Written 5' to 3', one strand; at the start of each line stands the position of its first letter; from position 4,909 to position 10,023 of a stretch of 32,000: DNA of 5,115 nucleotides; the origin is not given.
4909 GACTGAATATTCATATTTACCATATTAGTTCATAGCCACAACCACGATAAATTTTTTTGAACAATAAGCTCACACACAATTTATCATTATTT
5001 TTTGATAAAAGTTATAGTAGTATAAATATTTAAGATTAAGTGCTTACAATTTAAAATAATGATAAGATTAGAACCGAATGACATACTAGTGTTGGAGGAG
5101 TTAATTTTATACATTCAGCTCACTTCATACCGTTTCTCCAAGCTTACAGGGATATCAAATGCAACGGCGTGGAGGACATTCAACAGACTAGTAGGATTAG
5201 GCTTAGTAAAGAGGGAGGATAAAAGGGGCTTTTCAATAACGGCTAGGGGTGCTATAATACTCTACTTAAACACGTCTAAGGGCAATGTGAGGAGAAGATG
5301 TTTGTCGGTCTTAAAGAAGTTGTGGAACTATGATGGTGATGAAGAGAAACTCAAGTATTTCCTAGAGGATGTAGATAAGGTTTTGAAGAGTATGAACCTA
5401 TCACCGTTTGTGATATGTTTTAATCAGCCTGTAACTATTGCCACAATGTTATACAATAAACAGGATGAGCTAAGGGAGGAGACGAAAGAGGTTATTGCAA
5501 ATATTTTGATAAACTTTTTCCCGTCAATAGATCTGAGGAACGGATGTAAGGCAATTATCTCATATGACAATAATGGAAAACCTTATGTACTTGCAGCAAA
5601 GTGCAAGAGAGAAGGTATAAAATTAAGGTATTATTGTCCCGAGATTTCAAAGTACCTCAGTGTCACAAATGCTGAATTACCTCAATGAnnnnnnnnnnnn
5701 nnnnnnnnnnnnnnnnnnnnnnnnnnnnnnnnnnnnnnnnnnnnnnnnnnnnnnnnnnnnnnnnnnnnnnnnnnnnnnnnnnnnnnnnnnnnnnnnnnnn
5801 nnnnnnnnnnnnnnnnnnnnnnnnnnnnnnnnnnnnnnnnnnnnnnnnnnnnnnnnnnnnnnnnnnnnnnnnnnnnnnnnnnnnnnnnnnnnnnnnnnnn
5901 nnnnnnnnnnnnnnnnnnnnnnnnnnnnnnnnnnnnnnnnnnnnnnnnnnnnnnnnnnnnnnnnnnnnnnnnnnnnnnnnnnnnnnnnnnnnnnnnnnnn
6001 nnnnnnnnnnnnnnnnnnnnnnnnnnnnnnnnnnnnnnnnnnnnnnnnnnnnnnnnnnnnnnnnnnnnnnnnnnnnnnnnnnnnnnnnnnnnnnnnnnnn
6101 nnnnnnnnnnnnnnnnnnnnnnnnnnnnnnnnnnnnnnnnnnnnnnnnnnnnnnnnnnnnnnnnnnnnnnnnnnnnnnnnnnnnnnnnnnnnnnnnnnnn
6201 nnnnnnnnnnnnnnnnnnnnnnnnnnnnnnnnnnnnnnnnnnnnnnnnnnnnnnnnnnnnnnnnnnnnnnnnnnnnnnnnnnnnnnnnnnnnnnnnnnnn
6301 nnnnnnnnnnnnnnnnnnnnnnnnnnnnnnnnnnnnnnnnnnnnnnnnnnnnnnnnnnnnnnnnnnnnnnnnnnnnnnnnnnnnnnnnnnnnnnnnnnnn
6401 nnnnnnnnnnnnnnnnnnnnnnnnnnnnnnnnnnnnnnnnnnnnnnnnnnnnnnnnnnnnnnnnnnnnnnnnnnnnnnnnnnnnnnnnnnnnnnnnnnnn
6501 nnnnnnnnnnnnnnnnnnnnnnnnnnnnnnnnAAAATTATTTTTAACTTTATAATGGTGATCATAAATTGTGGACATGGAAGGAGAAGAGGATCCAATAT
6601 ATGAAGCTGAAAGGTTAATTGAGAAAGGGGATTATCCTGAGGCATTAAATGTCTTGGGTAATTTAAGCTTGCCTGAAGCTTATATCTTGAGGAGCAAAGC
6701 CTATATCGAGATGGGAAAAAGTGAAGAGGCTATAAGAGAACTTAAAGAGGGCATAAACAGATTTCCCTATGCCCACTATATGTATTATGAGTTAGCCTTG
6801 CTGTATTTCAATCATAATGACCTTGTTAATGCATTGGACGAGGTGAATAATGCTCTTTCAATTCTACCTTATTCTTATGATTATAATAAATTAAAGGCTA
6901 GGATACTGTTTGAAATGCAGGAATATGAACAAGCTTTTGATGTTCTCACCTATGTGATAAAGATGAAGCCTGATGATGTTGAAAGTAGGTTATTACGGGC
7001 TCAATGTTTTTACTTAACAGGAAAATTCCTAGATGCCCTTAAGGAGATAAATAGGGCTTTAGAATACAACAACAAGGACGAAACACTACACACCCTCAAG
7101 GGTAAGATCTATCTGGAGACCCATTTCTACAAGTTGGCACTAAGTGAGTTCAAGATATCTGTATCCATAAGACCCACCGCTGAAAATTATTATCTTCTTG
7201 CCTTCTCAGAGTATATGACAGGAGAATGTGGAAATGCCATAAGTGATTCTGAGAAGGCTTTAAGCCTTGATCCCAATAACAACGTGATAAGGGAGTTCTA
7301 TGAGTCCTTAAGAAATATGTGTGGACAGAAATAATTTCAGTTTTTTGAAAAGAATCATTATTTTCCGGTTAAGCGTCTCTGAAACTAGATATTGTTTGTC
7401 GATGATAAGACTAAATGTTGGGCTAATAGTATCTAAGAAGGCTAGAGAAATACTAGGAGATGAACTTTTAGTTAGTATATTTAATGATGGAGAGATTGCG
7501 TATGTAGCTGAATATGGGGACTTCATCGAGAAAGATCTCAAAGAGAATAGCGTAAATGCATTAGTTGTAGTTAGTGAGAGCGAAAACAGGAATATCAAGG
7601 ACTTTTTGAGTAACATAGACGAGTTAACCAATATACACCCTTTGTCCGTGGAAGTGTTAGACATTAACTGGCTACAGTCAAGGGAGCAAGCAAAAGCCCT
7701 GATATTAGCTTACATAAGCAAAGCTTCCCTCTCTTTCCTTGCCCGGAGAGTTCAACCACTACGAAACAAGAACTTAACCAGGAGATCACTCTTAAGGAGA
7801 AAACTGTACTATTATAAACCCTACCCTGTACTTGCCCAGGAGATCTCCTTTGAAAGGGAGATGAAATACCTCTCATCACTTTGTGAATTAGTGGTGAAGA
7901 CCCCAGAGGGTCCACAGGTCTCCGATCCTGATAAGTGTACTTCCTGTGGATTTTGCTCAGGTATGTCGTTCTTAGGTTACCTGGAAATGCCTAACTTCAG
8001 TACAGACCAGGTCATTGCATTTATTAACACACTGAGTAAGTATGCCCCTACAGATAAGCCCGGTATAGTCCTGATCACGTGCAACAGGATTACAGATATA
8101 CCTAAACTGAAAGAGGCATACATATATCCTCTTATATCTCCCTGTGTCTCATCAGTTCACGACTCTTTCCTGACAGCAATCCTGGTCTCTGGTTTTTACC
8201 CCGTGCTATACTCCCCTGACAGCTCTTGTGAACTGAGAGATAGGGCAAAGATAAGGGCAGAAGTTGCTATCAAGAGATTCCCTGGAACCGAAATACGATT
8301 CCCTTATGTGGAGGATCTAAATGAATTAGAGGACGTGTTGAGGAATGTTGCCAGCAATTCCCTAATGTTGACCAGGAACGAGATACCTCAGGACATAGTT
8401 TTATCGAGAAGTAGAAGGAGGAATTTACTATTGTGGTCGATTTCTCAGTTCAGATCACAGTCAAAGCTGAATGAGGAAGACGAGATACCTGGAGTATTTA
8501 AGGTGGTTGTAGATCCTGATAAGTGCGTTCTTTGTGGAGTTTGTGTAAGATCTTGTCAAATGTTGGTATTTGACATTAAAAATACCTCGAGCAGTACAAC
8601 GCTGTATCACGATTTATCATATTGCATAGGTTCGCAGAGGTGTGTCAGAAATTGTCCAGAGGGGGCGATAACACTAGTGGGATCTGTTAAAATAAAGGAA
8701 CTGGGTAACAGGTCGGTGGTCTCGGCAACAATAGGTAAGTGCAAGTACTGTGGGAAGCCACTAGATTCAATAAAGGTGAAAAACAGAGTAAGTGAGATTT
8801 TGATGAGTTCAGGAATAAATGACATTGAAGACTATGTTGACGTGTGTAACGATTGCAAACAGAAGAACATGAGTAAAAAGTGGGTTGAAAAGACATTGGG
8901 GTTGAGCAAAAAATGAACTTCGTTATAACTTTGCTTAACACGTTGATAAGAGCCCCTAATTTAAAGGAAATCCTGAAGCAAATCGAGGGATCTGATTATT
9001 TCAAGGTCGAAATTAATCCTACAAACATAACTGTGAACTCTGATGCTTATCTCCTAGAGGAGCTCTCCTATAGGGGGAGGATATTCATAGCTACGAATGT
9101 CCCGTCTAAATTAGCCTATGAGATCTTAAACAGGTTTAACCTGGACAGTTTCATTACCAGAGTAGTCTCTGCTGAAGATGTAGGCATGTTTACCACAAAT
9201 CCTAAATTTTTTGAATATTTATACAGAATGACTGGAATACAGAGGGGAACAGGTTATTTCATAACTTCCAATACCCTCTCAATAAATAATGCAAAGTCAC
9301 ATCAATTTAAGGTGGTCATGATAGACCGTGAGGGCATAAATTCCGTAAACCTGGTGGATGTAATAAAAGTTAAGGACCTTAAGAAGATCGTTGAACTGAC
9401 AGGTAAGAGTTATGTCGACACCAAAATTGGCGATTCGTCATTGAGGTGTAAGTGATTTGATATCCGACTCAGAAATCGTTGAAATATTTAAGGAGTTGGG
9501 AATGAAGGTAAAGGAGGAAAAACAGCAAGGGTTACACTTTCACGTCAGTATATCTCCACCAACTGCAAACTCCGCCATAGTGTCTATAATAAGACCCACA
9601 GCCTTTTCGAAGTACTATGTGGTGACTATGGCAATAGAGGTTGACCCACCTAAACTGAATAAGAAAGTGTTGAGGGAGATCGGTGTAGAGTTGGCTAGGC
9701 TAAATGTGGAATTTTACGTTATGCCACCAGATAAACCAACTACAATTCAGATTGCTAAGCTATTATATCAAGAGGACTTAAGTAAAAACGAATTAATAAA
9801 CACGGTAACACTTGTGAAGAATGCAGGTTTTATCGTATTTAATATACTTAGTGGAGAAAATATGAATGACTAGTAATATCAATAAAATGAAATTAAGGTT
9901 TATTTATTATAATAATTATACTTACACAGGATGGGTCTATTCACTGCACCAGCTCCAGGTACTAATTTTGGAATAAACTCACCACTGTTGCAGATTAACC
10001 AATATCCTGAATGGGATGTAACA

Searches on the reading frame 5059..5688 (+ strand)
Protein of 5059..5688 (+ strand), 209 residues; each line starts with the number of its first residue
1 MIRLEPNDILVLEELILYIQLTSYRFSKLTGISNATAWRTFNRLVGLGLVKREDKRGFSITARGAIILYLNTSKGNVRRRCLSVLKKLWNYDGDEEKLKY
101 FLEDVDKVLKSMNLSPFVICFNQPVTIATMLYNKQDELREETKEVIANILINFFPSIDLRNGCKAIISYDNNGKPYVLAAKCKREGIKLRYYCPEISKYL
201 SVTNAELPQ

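Call 14: search_protein_families(library=pfam, proteins=[window:5059-5688:+], max_evalue=0.01)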
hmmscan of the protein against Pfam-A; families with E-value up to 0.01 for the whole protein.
window:5059-5688:+ (209 aa): 2 families
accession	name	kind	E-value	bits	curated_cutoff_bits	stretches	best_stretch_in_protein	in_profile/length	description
PF01978.25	TrmB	-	0.0017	18.6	25.6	1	4-56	6-58/68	Sugar-specific transcriptional regulator TrmB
PF25213.1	HVO_A0261_N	-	0.0086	16.4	35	0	28-68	32-71/86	HVO_A0261 N-terminal domain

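Call 66: search_protein_families(library=ncbifam, proteins=[window:5059-5688:+], max_evalue=0.001)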
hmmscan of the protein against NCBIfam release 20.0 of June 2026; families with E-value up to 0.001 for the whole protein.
window:5059-5688:+ (209 aa): 0 families

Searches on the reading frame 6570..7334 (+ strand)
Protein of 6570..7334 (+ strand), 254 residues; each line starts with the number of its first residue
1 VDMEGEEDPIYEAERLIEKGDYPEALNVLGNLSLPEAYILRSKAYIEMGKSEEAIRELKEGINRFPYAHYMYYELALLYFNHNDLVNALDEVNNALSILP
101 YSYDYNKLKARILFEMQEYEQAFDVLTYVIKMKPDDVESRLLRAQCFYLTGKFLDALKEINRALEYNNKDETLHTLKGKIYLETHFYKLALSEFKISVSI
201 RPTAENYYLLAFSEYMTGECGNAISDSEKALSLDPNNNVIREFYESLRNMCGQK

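Call 14: search_protein_families(library=pfam, proteins=[window:6570-7334:+], max_evalue=0.01)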
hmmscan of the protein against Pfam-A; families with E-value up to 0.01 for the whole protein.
window:6570-7334:+ (254 aa): 25 families
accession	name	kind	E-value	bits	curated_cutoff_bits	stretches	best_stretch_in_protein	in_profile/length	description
PF07719.23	TPR_2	-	3.1e-20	71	27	0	35-66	1-32/34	Tetratricopeptide repeat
PF14559.12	TPR_19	-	8.1e-18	65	25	2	113-180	1-68/68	Tetratricopeptide repeat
PF12895.13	ANAPC3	-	8.3e-18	64.9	27.2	2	130-192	16-77/82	Anaphase-promoting complex, cyclosome, subunit 3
PF13432.12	TPR_16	-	1.3e-15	58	32.7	2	109-164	3-58/65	Tetratricopeptide repeat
PF13414.12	TPR_11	-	1.5e-13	50.6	26.8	0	44-81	3-40/42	TPR repeat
PF13428.12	TPR_14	-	2.3e-13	49.8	23.5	1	35-77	1-43/44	Tetratricopeptide repeat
PF13181.12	TPR_8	-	4e-11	42.6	25.7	1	36-63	2-29/34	Tetratricopeptide repeat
PF13371.12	TPR_9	-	1.4e-09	38.3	35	1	112-177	4-69/73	Tetratricopeptide repeat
PF00515.34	TPR_1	-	2.7e-08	33.7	27.8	0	142-167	6-31/34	Tetratricopeptide repeat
PF17004.11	SRP_TPR_like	-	1.6e-06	28.6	35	1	40-158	19-88/109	Putative TPR-like repeat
PF13431.12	TPR_17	-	3.9e-06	27.2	24.4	0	129-157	5-33/34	Tetratricopeptide repeat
PF13424.12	TPR_12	-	4e-06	27.4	30.1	0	112-165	12-73/77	Tetratricopeptide repeat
PF25060.1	ARM_TT21_2nd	-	4.6e-06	26.8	27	1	119-184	204-269/270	Tetratricopeptide repeat protein 21 second ARM domain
PF13174.12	TPR_6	-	5.4e-06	27.2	26.3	0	37-66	2-31/33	Tetratricopeptide repeat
PF25058.1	ARM_TT21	-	1.1e-05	25.9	27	0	10-43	98-131/155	Tetratricopeptide repeat protein 21 ARM repeat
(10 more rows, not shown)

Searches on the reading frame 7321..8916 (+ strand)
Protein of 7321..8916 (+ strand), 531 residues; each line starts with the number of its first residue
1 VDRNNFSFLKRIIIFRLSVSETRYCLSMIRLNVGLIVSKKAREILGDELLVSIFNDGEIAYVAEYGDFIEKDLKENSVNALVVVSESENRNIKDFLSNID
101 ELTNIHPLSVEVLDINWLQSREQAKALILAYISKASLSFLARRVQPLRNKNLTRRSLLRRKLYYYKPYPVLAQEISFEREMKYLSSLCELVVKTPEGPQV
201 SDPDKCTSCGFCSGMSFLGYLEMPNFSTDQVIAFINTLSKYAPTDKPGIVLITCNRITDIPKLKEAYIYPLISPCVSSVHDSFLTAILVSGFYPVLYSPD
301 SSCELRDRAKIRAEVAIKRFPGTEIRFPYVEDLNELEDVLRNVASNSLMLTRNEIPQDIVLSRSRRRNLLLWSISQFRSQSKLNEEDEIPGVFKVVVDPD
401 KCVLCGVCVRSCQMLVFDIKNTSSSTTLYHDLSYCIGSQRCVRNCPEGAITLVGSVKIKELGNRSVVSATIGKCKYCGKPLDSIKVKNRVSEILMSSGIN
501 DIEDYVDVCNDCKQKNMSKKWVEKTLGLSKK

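Call 14: search_protein_families(library=pfam, proteins=[window:7321-8916:+], max_evalue=0.01)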
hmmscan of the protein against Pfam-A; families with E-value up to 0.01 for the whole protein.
window:7321-8916:+ (531 aa): 8 families
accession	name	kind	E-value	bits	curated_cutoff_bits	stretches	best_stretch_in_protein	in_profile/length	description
PF12838.12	Fer4_7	-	7.7e-11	42.7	27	2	383-413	19-49/52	4Fe-4S dicluster domain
PF12837.12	Fer4_6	-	5.5e-10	39.1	25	2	394-412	1-19/24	4Fe-4S binding domain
PF13237.11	Fer4_10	-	4.9e-09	36.4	25.5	2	428-479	2-47/53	4Fe-4S dicluster domain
PF00037.32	Fer4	-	4.6e-08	33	21.1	1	395-412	1-18/24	4Fe-4S binding domain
PF14697.11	Fer4_21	-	6.9e-08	32.9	35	1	396-452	2-59/59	4Fe-4S dicluster domain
PF12797.12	Fer4_2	-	3e-07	30.4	24.5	1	394-412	2-20/22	4Fe-4S binding domain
PF13187.11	Fer4_9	-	1.2e-05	25.7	27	1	401-450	1-52/52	4Fe-4S dicluster domain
PF13459.11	Fer4_15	-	0.0069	17.5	22.4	0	395-451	1-65/66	4Fe-4S single cluster domain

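Call 66: search_protein_families(library=ncbifam, proteins=[window:7321-8916:+], max_evalue=0.001)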
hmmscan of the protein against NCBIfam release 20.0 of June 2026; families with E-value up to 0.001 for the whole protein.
window:7321-8916:+ (531 aa): 32 families (the best 25 are shown)
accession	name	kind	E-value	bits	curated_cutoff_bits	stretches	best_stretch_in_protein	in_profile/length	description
NF009053.0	PRK12387.1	subfamily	2.7e-10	40.3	204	1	398-519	36-165/180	formate hydrogenlyase complex iron-sulfur subunit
NF006076.0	PRK08222.1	equivalog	5.1e-09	36.2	270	1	397-517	35-165/181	hydrogenase 4 subunit H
TIGR04395.1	cutC_activ_rSAM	equivalog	6.2e-09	35.5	360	1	392-457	46-110/309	choline TMA-lyase-activating enzyme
NF040770.1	hetero_SS_HdrA2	exception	9.2e-09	33.9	1100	1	394-452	571-625/777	CoB-CoM heterodisulfide reductase HdrA2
NF040864.1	HgcB_ferredoxin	equivalog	5.4e-08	32.6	99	1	394-455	8-66/93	mercury methylation ferredoxin HgcB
NF038196.1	ferrodoxin_EFR1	subfamily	1.7e-07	31.6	75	1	395-452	180-231/242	EFR1 family ferrodoxin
TIGR02179.1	PorD_KorD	subfamily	1.7e-07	31.3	60.05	1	392-453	17-75/78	2-oxoacid:acceptor oxidoreductase, delta subunit, pyruvate/2-ketoisovalerate family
NF040684.1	PorD_Arch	equivalog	9.1e-07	28.9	120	1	392-452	24-81/85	pyruvate synthase subunit PorD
NF043039.1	HgcAB_like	equivalog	1.3e-06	28.3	285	1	392-450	292-349/350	HgcAB-like fusion protein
NF007202.0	PRK09623.1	equivalog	4.6e-06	26.9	166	1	393-453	44-101/105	3-methyl-2-oxobutanoate dehydrogenase subunit delta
NF007382.0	PRK09898.1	equivalog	1.2e-05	24.9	213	1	395-454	149-202/208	ferredoxin-like protein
NF007205.0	PRK09626.1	equivalog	1.3e-05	25.1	93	1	393-453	10-74/105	2-oxoglutarate-acceptor oxidoreductase subunit OorD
NF007203.0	PRK09624.1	equivalog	1.4e-05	25.3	171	1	391-457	42-105/105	pyuvate ferredoxin oxidoreductase subunit delta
NF040612.1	F420_dehyd_FpoI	exception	2.2e-05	24.3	180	1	431-498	40-108/135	F420H2 dehydrogenase subunit FpoI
NF042909.1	FMH_DH_FwdF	exception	2.3e-05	23.7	375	1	394-513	49-184/336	tungsten-dependent formylmethanofuran dehydrogenase subunit FwdF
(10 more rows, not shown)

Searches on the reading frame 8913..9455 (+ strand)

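Call 14: search_protein_families(library=pfam, proteins=[window:8913-9455:+], max_evalue=0.01)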
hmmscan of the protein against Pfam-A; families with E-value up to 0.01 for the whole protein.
window:8913-9455:+ (180 aa): 1 family
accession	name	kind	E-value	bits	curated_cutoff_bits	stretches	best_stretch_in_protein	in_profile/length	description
PF13419.12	HAD_2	-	0.0005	20.7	23.8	1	47-136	87-177/178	Haloacid dehalogenase-like hydrolase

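Call 66: search_protein_families(library=ncbifam, proteins=[window:8913-9455:+], max_evalue=0.001)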
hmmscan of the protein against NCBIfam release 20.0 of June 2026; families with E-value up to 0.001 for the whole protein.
window:8913-9455:+ (180 aa): 4 families
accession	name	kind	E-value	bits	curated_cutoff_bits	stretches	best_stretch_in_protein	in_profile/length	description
TIGR01428.1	HAD_type_II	equivalog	9.8e-09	35.5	125.4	1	47-141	99-194/197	haloacid dehalogenase type II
TIGR02253.1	CTE7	subfamily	1.8e-05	24.6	169.75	1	12-146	70-203/221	TIGR02253 family HAD-type hydrolase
TIGR02254.1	YjjG_YfnB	equivalog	2.6e-05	23.8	159.9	1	45-161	103-221/223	YjjG family noncanonical pyrimidine nucleotidase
NF006976.0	PRK09449.1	equivalog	0.00046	19.7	183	1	44-109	100-165/225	pyrimidine 5'-nucleotidase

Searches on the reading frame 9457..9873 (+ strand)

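Call 14: search_protein_families(library=pfam, proteins=[window:9457-9873:+], max_evalue=0.01)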
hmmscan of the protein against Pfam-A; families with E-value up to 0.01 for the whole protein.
window:9457-9873:+ (138 aa): 1 family
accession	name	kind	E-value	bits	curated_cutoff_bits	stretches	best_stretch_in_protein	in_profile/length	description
PF10061.14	DUF2299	-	1.2e-35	122.7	22.8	1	6-131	1-138/138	Uncharacterized conserved protein (DUF2299)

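Call 66: search_protein_families(library=ncbifam, proteins=[window:9457-9873:+], max_evalue=0.001)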
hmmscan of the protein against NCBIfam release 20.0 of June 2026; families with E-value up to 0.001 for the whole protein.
window:9457-9873:+ (138 aa): 0 families
